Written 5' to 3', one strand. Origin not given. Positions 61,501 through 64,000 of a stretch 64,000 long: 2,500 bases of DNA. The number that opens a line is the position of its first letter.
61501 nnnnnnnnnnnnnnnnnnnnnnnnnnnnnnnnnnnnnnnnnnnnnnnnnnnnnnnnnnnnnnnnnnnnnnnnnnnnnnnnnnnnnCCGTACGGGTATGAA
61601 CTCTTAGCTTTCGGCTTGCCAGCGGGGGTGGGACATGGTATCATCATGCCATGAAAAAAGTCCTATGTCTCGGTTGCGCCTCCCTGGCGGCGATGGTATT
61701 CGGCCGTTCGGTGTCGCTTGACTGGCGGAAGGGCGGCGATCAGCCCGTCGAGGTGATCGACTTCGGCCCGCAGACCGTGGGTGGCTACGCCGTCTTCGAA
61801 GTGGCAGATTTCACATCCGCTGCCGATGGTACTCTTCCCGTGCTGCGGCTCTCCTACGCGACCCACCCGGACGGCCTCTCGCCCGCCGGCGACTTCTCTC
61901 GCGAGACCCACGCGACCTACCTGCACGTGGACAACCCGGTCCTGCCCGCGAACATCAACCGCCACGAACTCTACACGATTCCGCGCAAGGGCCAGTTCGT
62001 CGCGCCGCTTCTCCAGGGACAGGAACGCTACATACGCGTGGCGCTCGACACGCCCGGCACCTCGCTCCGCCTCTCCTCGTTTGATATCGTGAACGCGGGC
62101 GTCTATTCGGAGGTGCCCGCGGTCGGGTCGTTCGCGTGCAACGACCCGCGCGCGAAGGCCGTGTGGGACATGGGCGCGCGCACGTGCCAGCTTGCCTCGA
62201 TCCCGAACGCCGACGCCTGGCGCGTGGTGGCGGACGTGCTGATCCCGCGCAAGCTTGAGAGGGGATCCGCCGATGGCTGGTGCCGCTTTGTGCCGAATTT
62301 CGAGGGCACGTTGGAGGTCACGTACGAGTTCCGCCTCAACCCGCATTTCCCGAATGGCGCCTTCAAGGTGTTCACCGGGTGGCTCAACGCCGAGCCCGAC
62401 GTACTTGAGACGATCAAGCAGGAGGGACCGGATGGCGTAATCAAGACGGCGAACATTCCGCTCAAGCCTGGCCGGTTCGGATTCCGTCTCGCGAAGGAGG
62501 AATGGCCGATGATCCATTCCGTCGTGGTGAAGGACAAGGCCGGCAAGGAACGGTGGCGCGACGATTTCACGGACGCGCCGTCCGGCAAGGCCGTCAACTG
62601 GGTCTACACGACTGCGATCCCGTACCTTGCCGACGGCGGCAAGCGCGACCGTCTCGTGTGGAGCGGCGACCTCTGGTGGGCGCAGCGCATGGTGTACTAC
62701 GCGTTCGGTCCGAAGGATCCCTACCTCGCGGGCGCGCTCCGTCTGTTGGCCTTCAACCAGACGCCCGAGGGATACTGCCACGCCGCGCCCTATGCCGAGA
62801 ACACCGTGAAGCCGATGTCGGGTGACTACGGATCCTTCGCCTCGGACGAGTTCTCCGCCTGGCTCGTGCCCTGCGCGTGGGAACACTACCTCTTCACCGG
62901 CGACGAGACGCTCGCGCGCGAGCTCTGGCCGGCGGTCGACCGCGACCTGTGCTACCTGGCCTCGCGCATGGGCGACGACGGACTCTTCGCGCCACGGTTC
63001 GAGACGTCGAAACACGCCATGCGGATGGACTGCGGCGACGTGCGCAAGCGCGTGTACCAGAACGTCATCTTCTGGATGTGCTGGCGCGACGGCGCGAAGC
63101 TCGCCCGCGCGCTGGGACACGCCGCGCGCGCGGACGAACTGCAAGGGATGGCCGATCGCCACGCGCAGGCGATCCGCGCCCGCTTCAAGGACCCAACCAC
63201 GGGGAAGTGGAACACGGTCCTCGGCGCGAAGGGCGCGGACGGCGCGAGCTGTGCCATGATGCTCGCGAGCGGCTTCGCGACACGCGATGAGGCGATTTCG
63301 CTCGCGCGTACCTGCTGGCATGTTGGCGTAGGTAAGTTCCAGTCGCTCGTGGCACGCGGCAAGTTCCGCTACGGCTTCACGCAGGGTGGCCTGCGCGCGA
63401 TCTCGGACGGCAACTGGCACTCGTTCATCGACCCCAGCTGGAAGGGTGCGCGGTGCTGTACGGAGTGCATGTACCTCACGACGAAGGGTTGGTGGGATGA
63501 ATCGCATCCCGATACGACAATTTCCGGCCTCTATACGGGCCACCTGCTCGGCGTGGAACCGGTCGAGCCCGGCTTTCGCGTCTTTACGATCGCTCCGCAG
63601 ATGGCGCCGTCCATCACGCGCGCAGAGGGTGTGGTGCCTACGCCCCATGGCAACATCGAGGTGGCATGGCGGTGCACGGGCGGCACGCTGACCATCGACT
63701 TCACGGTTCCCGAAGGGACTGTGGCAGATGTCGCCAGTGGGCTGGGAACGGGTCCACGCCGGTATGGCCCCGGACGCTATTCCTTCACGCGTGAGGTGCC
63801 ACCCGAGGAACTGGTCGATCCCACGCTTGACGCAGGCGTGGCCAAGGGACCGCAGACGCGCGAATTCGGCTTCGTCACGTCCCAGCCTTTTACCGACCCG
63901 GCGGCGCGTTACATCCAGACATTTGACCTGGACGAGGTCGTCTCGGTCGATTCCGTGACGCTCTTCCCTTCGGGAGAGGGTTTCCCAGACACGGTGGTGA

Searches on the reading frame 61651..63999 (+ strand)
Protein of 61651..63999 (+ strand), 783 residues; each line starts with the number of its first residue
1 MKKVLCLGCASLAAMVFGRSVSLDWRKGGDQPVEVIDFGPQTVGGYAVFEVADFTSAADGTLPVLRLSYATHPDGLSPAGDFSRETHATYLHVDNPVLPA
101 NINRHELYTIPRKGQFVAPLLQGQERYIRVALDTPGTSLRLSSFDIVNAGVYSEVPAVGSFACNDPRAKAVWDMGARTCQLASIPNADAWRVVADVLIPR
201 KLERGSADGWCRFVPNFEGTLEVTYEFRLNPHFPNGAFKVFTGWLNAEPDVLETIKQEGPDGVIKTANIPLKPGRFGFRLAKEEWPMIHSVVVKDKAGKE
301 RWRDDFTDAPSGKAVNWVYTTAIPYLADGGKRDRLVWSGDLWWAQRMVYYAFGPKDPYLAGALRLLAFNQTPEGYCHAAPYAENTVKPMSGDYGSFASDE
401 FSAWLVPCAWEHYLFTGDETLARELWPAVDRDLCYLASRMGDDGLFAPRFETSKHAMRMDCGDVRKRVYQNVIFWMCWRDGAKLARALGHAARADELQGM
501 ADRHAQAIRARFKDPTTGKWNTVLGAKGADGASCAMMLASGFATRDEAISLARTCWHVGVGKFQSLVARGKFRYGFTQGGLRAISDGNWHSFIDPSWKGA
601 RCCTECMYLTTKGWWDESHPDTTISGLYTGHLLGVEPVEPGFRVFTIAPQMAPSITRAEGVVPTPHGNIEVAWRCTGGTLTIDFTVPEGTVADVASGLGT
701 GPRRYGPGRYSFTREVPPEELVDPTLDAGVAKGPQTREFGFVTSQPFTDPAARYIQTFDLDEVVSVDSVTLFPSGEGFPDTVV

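Call 16: search_protein_families(library=pfam, proteins=[window:61651-63999:+])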
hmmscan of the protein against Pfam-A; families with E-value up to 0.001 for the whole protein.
window:61651-63999:+ (783 aa): 3 families
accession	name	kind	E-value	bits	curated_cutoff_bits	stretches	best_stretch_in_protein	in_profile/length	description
PF17390.7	Bac_rhamnosid_C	-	2.6e-16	59.6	22.1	1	634-694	1-61/78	Bacterial alpha-L-rhamnosidase C-terminal domain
PF17389.8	Bac_rhamnosid6H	-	2.1e-09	37.6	24.5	1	325-520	31-220/339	Bacterial alpha-L-rhamnosidase 6 hairpin glycosidase domain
PF22422.2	MGH1-like_GH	-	0.00032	20.8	27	0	463-527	168-232/356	Mannosylglycerate hydrolase MGH1-like glycoside hydrolase domain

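Call 55: find_homologous_proteins(query=window:61651-63999:+, max_evalue=1e-60)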
Query window:61651-63999:+ (783 aa): 485 proteins with E <= 1e-60 among 8000 candidates; the best 120 are listed.
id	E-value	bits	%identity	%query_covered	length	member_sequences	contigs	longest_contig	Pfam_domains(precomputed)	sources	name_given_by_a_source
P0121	0.0e+0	1710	92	100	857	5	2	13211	PF17389.9,PF17390.8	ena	-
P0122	0.0e+0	1573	86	98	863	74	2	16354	PF17389.9,PF17390.8,PF22422.3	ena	-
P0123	0.0e+0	1252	68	98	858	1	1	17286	PF17389.9,PF17390.8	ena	-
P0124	0.0e+0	1156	64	98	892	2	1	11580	PF17389.9,PF17390.8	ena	-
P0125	0.0e+0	1154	64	98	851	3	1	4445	PF17389.9,PF17390.8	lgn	-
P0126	0.0e+0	1137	62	100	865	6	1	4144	PF17389.9,PF17390.8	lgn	-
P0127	0.0e+0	1034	58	99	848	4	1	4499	PF17389.9,PF17390.8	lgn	-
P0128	0.0e+0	1031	64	88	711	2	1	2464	PF17389.9,PF17390.8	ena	-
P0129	0.0e+0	1021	63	88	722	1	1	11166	PF17389.9,PF17390.8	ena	-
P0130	0.0e+0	1016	61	86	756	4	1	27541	PF17389.9,PF17390.8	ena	-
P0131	0.0e+0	1012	62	88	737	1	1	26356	PF17389.9,PF17390.8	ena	-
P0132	2.0e-296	1004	64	49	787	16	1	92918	PF17389.9,PF17390.8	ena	-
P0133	2.5e-296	1003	66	49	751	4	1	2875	PF17389.9,PF17390.8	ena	-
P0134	4.7e-294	996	58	88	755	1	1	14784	PF17389.9,PF17390.8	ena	-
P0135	7.2e-294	995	63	87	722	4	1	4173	PF17389.9,PF17390.8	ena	-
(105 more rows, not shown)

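Call 57: find_encoding_contigs(protein=P0121, flank=2500, max_places=1)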
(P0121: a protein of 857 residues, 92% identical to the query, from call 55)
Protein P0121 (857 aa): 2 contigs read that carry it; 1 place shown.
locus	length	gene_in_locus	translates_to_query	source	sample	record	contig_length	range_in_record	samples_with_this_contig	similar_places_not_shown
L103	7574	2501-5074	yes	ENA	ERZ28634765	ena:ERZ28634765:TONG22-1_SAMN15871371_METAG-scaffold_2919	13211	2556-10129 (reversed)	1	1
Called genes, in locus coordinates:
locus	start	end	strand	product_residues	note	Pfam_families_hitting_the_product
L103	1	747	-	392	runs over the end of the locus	PF01797:Y1_Tnp (weak)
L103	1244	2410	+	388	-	-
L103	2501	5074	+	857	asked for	PF17389:Bac_rhamnosid6H, PF17390:Bac_rhamnosid_C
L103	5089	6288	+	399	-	PF01757:Acyl_transf_3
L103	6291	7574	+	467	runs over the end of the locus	-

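Call 58: find_encoding_contigs(protein=P0122, flank=2500, max_places=1)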
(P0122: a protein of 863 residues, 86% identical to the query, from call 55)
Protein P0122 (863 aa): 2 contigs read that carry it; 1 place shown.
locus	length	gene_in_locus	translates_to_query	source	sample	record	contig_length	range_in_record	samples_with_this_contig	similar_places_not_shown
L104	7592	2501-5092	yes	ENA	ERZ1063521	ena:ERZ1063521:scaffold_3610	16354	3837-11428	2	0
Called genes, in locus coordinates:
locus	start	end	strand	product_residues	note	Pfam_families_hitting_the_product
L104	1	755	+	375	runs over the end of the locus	PF10282:Lactonase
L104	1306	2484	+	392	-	-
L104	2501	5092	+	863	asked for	PF17389:Bac_rhamnosid6H, PF22422:MGH1-like_GH (faint), PF17390:Bac_rhamnosid_C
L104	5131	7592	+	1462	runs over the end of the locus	PF01263:Aldose_epim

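Call 59: find_encoding_contigs(protein=P0123, flank=2500, max_places=1)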
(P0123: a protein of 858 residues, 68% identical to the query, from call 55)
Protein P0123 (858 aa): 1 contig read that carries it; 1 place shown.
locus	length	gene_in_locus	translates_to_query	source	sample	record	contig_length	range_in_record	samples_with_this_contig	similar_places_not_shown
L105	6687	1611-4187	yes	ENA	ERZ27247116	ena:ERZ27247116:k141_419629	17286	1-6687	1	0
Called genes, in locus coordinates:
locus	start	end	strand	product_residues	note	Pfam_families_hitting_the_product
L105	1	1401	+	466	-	?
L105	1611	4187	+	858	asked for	PF17389:Bac_rhamnosid6H (weak), PF17390:Bac_rhamnosid_C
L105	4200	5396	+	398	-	-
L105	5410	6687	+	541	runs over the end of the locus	PF02927:CelD_N, PF00759:Glyco_hydro_9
